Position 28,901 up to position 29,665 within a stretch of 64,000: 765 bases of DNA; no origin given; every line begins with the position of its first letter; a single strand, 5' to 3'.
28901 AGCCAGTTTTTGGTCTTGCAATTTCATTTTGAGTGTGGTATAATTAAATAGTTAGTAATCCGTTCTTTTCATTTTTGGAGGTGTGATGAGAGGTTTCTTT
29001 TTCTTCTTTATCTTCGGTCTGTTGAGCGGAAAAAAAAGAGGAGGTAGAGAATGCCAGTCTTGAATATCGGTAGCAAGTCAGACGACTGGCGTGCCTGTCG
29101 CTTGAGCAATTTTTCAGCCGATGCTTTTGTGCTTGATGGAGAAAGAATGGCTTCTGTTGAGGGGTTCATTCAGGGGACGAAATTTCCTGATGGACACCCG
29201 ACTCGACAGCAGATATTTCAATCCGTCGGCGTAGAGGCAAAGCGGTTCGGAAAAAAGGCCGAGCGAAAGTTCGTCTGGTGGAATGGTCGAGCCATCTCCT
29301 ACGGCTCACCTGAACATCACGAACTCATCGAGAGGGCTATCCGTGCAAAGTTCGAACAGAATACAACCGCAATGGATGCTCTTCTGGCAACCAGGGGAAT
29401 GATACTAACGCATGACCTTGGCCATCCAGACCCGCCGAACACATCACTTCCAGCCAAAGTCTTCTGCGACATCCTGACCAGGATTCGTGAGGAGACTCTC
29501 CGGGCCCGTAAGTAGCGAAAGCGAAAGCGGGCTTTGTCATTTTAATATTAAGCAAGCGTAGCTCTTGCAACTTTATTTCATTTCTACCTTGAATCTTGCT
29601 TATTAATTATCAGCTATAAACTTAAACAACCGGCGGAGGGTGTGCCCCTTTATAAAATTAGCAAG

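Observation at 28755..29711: NADAR gene bracketed by inverted copies of a ~90-nt structured repeat: a MITE- or cassette-like mobile unit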

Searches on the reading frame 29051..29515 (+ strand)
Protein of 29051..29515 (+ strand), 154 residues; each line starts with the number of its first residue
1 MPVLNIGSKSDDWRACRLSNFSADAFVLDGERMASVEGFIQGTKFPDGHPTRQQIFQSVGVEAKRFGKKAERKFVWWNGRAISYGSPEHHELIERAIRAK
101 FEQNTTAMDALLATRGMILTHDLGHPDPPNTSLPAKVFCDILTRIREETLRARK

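Call 17: search_protein_families(library=pfam, proteins=[window:29051-29515:+], max_evalue=0.01)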
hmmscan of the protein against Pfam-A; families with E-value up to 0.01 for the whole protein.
window:29051-29515:+ (154 aa): 2 families
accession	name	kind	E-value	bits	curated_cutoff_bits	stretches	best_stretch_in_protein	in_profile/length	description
PF08010.17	Phage_30_3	-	1.7e-29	102.8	36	1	13-147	2-138/138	Bacteriophage protein GP30.3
PF08719.17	NADAR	-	1.3e-05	25.9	35.1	1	14-121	9-121/163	NADAR domain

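Call 18: find_encoding_contigs(protein=window:29051-29515:+, flank=10000, max_places=10)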
Protein window:29051-29515:+ (154 aa): 24 contigs read that carry it; 8 places shown.
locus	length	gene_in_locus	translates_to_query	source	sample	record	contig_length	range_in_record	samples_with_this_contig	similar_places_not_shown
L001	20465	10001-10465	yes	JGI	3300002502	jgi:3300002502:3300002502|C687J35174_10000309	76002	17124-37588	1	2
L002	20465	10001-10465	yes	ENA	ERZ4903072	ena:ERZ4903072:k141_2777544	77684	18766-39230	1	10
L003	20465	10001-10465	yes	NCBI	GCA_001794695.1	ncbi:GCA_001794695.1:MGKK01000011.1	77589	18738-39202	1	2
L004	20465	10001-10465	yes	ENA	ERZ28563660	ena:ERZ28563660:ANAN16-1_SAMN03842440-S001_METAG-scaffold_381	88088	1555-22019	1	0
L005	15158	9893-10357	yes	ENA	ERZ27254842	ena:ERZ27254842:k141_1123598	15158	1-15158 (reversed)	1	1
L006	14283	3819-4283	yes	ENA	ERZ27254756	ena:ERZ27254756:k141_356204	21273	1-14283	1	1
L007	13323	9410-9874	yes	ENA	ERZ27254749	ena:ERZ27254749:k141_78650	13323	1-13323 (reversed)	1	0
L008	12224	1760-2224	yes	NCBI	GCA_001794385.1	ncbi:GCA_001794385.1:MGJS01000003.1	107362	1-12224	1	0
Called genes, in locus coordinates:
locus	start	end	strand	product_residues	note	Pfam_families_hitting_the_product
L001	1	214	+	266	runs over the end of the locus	PF13529:Peptidase_C39_2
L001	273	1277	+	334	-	PF02660:G3P_acyltransf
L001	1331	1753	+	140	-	PF02600:DsbB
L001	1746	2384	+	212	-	PF13462:Thioredoxin_4, PF01323:DSBA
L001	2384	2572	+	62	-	PF04542:Sigma70_r2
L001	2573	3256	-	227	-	PF00849:PseudoU_synth_2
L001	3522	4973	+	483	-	PF00403:HMA, PF13386:DsbD_2, PF13473:Cupredoxin_1 (weak)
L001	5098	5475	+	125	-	PF13473:Cupredoxin_1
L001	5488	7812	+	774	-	PF00403:HMA, PF00122:E1-E2_ATPase, PF00702:Hydrolase, PF08282:Hydrolase_3 (weak)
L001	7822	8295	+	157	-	-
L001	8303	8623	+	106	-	-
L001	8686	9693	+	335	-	PF03703:bPH_2, PF04326:SLFN_AlbA_2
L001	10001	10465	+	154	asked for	PF08719:NADAR (weak), PF08010:Phage_30_3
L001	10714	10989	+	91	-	-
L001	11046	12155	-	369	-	PF02445:NadA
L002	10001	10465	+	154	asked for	PF08719:NADAR (weak), PF08010:Phage_30_3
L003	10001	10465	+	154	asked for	PF08719:NADAR (weak), PF08010:Phage_30_3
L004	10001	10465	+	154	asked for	PF08719:NADAR (weak), PF08010:Phage_30_3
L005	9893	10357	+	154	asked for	PF08719:NADAR (weak), PF08010:Phage_30_3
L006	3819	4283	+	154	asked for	PF08719:NADAR (weak), PF08010:Phage_30_3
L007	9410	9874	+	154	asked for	PF08719:NADAR (weak), PF08010:Phage_30_3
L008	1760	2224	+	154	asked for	PF08719:NADAR (weak), PF08010:Phage_30_3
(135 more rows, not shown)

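Call 54: find_homologous_proteins(query=window:29051-29515:+, max_evalue=0.00001)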
Query window:29051-29515:+ (154 aa): 216 proteins with E <= 0.00001 among 240 candidates; the best 120 are listed.
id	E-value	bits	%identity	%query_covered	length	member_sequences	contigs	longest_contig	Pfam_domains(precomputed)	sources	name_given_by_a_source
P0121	9.2e-100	349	100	100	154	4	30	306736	PF08010.17,PF08719.18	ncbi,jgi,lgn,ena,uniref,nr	ncbi:MAG: hypothetical protein A3I26_01635 [Candidatus Yanofskybacteria bacterium RIFCSPLOWO2_02_FUL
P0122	6.9e-89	313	90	100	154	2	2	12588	PF08010.17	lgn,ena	-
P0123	9.4e-87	306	88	100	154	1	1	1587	PF08010.17,PF08719.18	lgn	-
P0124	1.3e-86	306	88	100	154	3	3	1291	PF08010.17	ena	-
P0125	4.5e-85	301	88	100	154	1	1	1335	PF08010.17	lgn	-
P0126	8.3e-85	300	88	100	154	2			PF08010.17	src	-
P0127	2.2e-83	295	86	100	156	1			PF08010.17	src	-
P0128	1.1e-82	293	85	100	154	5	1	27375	PF08010.17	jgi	-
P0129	3.9e-80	285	83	97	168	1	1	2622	PF08010.17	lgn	-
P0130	1.1e-78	280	81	100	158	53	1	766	PF08010.17,PF08719.18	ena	-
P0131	1.5e-78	280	82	100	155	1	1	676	PF08010.17,PF08719.18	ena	-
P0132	1.9e-77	276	79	100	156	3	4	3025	PF08010.17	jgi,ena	-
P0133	2.6e-77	276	82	99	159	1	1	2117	PF08010.17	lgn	-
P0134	8.5e-77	274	82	99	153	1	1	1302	PF08010.17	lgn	-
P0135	1.3e-76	273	81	97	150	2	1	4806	PF08010.17,PF08719.18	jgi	-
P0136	2.9e-76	272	80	100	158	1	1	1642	PF08010.17,PF08719.18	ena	-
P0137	9.1e-76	271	78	99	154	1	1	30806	PF08010.17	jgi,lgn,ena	-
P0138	1.1e-75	270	81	97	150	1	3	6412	PF08010.17,PF08719.18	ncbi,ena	ncbi:MAG: hypothetical protein AAB673_00520 [Patescibacteria group bacterium]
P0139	3.0e-75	269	77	97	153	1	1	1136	PF08010.17,PF08719.18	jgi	jgi:predicted NAD-dependent protein-ADP-ribosyltransferase YbiA (DUF1768 family)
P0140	3.3e-75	269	81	100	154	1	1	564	PF08010.17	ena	-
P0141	7.1e-75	268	82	96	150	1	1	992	PF08010.17,PF08719.18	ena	-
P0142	2.7e-74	266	77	100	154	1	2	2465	PF08010.17,PF08719.18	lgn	-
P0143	4.6e-74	265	76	100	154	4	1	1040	PF08010.17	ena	-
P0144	7.5e-74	264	79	100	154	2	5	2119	PF08010.17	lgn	-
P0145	8.6e-74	264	77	100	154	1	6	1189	PF08010.17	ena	-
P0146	1.2e-73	264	79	100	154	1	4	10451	PF08010.17,PF08719.18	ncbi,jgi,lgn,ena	-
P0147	2.4e-73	263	75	97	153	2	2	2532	PF08010.17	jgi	jgi:predicted NAD-dependent protein-ADP-ribosyltransferase YbiA (DUF1768 family)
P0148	3.3e-73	262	80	100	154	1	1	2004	PF08010.17,PF08719.18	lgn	-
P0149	5.8e-73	262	77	100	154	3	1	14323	PF08010.17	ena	-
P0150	7.5e-73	261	79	95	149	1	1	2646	PF08010.17,PF08719.18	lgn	-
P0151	1.7e-72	260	75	99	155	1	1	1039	PF08010.17,PF08719.18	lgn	-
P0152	2.0e-72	260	77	100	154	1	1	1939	PF08010.17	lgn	-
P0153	5.5e-72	258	77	97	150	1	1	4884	PF08010.17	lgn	-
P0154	8.0e-72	258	77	97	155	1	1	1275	PF08010.17,PF08719.18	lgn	-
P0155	3.7e-71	256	77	97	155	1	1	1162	PF08010.17,PF08719.18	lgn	-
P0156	5.0e-71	255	75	100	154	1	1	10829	PF08010.17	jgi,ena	-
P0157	1.5e-70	254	75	100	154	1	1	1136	PF08010.17,PF08719.18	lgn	-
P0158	1.7e-70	254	75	99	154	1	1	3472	PF08010.17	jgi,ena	-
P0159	2.8e-70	253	75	99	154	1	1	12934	PF08010.17,PF08719.18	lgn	-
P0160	5.9e-70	252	77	97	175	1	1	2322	PF08010.17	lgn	-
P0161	1.9e-69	250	75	100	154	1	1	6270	PF08010.17,PF08719.18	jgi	jgi:predicted NAD-dependent protein-ADP-ribosyltransferase YbiA (DUF1768 family)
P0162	6.0e-69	249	74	97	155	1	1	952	PF08010.17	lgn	-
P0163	6.8e-69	248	73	100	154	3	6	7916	PF08010.17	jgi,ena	-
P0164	8.5e-69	248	75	96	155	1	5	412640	PF08010.17,PF08719.18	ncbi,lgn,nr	ncbi:MAG: hypothetical protein HYT93_04165 [Parcubacteria group bacterium]|nr:hypothetical protein [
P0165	1.0e-68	248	76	97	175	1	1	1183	PF08010.17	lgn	-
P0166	2.2e-68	247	76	97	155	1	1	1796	PF08010.17,PF08719.18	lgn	-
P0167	1.7e-67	244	74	98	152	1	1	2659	PF08010.17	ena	-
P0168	6.3e-66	239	73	96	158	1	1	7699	PF08010.17,PF08719.18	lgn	-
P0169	8.3e-66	238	73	96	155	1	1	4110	PF08010.17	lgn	-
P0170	1.0e-65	238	73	97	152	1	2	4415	PF08010.17,PF08719.18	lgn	-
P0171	1.1e-65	238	69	99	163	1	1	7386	PF08010.17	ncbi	-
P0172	1.2e-64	235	71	100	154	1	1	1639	PF08010.17,PF08719.18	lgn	-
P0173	2.8e-64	233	72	97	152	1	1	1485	PF08010.17,PF08719.18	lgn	-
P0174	4.8e-64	233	82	83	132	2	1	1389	PF08010.17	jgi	jgi:hypothetical protein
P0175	9.3e-64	232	68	98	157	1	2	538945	PF08010.17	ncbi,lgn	-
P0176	2.8e-63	230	69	100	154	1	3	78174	PF08010.17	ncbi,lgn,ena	-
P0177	4.9e-63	229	68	100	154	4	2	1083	PF08010.17,PF08719.18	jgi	-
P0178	5.4e-63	229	71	97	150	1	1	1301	PF08010.17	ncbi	-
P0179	6.5e-63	229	70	98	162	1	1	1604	PF08010.17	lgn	-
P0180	2.3e-62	227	69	96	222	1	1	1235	PF08010.17,PF08719.18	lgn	-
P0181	1.0e-61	225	69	99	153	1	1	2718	PF08010.17,PF08719.18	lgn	-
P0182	8.1e-61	222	70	96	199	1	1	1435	PF08010.17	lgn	-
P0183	1.3e-60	221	68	96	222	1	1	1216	PF08010.17,PF08719.18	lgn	-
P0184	8.1e-60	219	66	100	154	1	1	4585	PF08010.17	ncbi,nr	ncbi:MAG: hypothetical protein Q8R25_03700 [bacterium]|nr:hypothetical protein [bacterium]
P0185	1.8e-59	218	66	100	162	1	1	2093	PF08010.17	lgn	-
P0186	2.2e-59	217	68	96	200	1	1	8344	PF08010.17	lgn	-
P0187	3.0e-59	217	66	99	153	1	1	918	PF08010.17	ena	-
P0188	4.2e-59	217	70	98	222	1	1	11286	PF08010.17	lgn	-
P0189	1.7e-58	215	70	95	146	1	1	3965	PF08010.17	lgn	-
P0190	2.8e-58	214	67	95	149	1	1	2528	PF08010.17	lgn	-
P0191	5.5e-58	213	66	97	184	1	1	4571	PF08010.17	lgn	-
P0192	5.8e-58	213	66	100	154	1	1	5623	PF08010.17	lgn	-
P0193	8.4e-58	212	68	95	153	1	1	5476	PF08010.17,PF08719.18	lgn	-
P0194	9.0e-58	212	66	98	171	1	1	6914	PF08010.17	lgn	-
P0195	3.1e-57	210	64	96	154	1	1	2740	PF08010.17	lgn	-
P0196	3.9e-57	210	66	98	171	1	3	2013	PF08010.17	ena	-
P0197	8.3e-57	209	66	95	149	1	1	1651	PF08010.17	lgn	-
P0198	1.7e-56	208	62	100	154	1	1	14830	PF08010.17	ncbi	-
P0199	3.7e-56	207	65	97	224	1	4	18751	PF08010.17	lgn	-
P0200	9.4e-56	206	64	97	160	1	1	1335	PF08010.17,PF08719.18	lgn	-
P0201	1.3e-55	205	62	100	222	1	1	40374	PF08010.17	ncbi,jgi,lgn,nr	ncbi:MAG: hypothetical protein M0P64_04180 [Candidatus Pacebacteria bacterium]|jgi:predicted NAD-dep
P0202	4.8e-55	203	64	96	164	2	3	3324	PF08010.17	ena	-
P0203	4.8e-55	203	64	96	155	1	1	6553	PF08010.17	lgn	-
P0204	7.6e-55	203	64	95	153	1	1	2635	PF08010.17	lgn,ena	-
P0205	8.4e-55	203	66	100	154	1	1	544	PF08010.17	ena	-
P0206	1.1e-54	202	64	95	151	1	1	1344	PF08010.17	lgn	-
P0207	1.1e-54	202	64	96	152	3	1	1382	PF08010.17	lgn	-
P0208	1.3e-54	202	64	96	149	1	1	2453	PF08010.17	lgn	-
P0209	3.3e-54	201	66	98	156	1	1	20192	PF08010.17,PF08719.18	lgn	-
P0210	4.1e-54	200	61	99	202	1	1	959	PF08010.17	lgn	-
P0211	4.3e-54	200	65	97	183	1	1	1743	PF08010.17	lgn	-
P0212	1.1e-53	199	63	100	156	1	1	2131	PF08010.17,PF08719.18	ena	-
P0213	1.7e-53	198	64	95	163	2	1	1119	PF08010.17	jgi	-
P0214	3.1e-53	197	63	99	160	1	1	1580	PF08010.17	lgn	-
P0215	5.6e-53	197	65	100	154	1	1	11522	PF08010.17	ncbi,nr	ncbi:MAG: hypothetical protein Q8Q39_04840 [bacterium]|nr:hypothetical protein [bacterium]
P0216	9.4e-53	196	62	100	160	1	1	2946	PF08010.17,PF08719.18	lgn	-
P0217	1.0e-52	196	63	95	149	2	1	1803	PF08010.17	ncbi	-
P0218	1.0e-52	196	63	95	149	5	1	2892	PF08010.17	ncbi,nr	ncbi:MAG TPA: hypothetical protein VLC10_00315 [Patescibacteria group bacterium]|nr:hypothetical pro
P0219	1.1e-52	196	63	95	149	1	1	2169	PF08010.17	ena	-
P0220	1.1e-52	196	63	97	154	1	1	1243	PF08010.17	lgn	-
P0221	1.1e-52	196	60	97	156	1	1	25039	PF08010.17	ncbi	-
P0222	4.8e-52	194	64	98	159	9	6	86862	PF08010.17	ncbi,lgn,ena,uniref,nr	ncbi:MAG: hypothetical protein A3A97_04810 [Candidatus Terrybacteria bacterium RIFCSPLOWO2_01_FULL_4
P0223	4.9e-52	194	62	99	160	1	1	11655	PF08010.17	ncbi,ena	-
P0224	6.4e-52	193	62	94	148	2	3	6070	PF08010.17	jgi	-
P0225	1.1e-51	193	64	95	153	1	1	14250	PF08010.17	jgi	-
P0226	2.5e-51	191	61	100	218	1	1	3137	PF08010.17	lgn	-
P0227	3.0e-51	191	63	100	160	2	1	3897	PF08010.17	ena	-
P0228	3.4e-51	191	63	94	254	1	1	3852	PF08010.17,PF07883.18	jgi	jgi:predicted NAD-dependent protein-ADP-ribosyltransferase YbiA (DUF1768 family)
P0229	4.0e-51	191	63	97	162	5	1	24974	PF08010.17,PF08719.18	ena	-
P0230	5.8e-51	190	62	96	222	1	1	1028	PF08010.17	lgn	-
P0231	6.3e-51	190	62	99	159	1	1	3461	PF08010.17,PF08719.18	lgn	-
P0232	9.5e-51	189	62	97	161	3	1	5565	PF08010.17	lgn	-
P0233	2.0e-50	188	62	95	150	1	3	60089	PF08010.17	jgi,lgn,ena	jgi:predicted NAD-dependent protein-ADP-ribosyltransferase YbiA (DUF1768 family)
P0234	3.1e-50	188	63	94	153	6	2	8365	PF08010.17,PF08719.18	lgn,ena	-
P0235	9.4e-50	186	63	95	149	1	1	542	PF08010.17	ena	-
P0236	1.7e-49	185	69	79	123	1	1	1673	PF08010.17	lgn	-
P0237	3.9e-49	184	61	97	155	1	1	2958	PF08010.17,PF08719.18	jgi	jgi:predicted NAD-dependent protein-ADP-ribosyltransferase YbiA (DUF1768 family)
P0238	4.6e-49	184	62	94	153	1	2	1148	PF08010.17,PF08719.18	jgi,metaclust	metaclust:\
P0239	6.7e-49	183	58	99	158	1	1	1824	PF08010.17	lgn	-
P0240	1.9e-48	182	63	94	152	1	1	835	PF08010.17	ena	-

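Call 55: find_encoding_contigs(protein=P0122, flank=4000, max_places=2)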
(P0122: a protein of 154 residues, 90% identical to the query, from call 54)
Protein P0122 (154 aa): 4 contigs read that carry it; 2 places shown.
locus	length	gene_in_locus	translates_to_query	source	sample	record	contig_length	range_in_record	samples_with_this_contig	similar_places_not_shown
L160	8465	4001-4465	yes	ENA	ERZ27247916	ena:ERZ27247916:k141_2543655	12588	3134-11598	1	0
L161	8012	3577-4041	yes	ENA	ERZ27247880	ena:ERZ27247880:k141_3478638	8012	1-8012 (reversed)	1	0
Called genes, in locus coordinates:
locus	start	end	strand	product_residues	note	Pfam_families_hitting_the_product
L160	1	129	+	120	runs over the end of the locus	-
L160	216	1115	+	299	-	PF03462:PCRF, PF00472:RF-1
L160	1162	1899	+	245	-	PF00005:ABC_tran, PF13304:AAA_21 (faint)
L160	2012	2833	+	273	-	PF18075:FtsX_ECD, PF02687:FtsX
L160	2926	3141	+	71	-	-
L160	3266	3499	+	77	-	-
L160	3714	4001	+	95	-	PF04193:PQ-loop (weak), PF03083:MtN3_slv (faint)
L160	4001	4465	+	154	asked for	PF08010:Phage_30_3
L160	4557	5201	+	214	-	-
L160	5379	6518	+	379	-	PF01370:Epimerase (weak), PF03435:Sacchrp_dh_NADP (weak), PF16653:Sacchrp_dh_C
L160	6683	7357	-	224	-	-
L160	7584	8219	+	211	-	PF04542:Sigma70_r2, PF08281:Sigma70_r4_2, PF04545:Sigma70_r4 (weak)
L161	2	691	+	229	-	?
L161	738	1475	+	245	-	PF00005:ABC_tran, PF13304:AAA_21 (faint)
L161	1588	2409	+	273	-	PF18075:FtsX_ECD, PF02687:FtsX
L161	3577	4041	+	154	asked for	PF08010:Phage_30_3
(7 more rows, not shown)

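Call 56: find_encoding_contigs(protein=P0128, flank=4000, max_places=1)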
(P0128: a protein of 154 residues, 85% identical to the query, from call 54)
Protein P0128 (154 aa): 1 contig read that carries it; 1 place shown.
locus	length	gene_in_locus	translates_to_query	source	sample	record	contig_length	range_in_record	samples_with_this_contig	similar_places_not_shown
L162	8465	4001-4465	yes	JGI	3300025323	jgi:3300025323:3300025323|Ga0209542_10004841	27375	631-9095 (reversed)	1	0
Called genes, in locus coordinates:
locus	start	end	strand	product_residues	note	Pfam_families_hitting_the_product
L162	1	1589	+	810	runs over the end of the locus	PF26449:DUF8128, PF01935:DUF87, PF10412:TrwB_AAD_bind (faint)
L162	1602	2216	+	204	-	PF04138:GtrA_DPMS_TM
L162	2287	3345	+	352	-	PF13177:DNA_pol3_delta2, PF13604:AAA_30 (faint), PF00004:AAA, PF07728:AAA_5 (faint), PF13401:AAA_22, PF22608:DNAX_ATPase_lid (weak), PF12169:DNA_pol3_gamma3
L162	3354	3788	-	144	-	PF01243:PNPOx_N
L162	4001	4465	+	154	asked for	PF08010:Phage_30_3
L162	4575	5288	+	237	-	-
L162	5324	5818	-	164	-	-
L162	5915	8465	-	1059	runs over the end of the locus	?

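Call 57: find_encoding_contigs(protein=P0137, flank=4000, max_places=1)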
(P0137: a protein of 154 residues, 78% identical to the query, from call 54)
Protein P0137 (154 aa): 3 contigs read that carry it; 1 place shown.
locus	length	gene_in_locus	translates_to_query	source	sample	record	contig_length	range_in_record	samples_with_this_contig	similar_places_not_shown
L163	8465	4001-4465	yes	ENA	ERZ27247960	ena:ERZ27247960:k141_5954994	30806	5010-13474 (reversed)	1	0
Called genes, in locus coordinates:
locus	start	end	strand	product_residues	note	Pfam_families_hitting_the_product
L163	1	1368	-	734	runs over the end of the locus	PF00932:LTD, PF18911:PKD_4, PF00801:PKD, PF00932:LTD, PF01336:tRNA_anti-codon (faint)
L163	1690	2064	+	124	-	-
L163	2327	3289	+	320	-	-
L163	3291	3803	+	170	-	-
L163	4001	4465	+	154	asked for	PF08010:Phage_30_3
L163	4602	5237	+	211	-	PF02511:Thy1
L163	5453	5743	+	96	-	-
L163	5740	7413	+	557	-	PF00004:AAA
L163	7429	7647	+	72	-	-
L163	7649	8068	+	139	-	PF07098:DUF1360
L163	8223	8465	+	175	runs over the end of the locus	-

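Call 79: search_solved_structures(query=window:29051-29515:+, max_evalue=0.01, show_alignments=1)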
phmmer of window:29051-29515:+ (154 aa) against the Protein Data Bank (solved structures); distinct sequences matched with E-value up to 0.01: 1.
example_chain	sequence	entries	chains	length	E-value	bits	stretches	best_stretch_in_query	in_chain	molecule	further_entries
2b3w_A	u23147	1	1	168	0.0004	23.3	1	3-117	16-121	Hypothetical protein ybiA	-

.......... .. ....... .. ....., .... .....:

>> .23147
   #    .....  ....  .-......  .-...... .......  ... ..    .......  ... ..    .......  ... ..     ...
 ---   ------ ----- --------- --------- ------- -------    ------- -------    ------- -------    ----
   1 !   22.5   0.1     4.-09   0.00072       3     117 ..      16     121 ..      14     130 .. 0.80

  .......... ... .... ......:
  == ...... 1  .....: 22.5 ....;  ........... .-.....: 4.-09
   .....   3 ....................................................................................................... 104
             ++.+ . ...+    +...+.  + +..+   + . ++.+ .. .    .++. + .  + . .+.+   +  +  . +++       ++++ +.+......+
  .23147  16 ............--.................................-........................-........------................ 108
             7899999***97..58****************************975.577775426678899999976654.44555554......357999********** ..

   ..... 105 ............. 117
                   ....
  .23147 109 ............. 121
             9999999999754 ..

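Call 93: search_protein_families(library=padloc, max_evalue=0.001, proteins=[window:29051-29515:+])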
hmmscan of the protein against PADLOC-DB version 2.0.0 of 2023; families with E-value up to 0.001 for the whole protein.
window:29051-29515:+ (154 aa): 0 families

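Call 94: search_protein_families(library=ncbifam, max_evalue=0.001, proteins=[window:29051-29515:+])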
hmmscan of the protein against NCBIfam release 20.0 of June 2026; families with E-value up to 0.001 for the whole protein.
window:29051-29515:+ (154 aa): 1 family
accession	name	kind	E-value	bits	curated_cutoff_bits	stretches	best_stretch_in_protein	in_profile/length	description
TIGR02464.1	ribofla_fusion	equivalog_domain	4.8e-06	26.9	73.7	1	15-119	10-110/153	riboflavin biosynthesis intermediates N-glycosidase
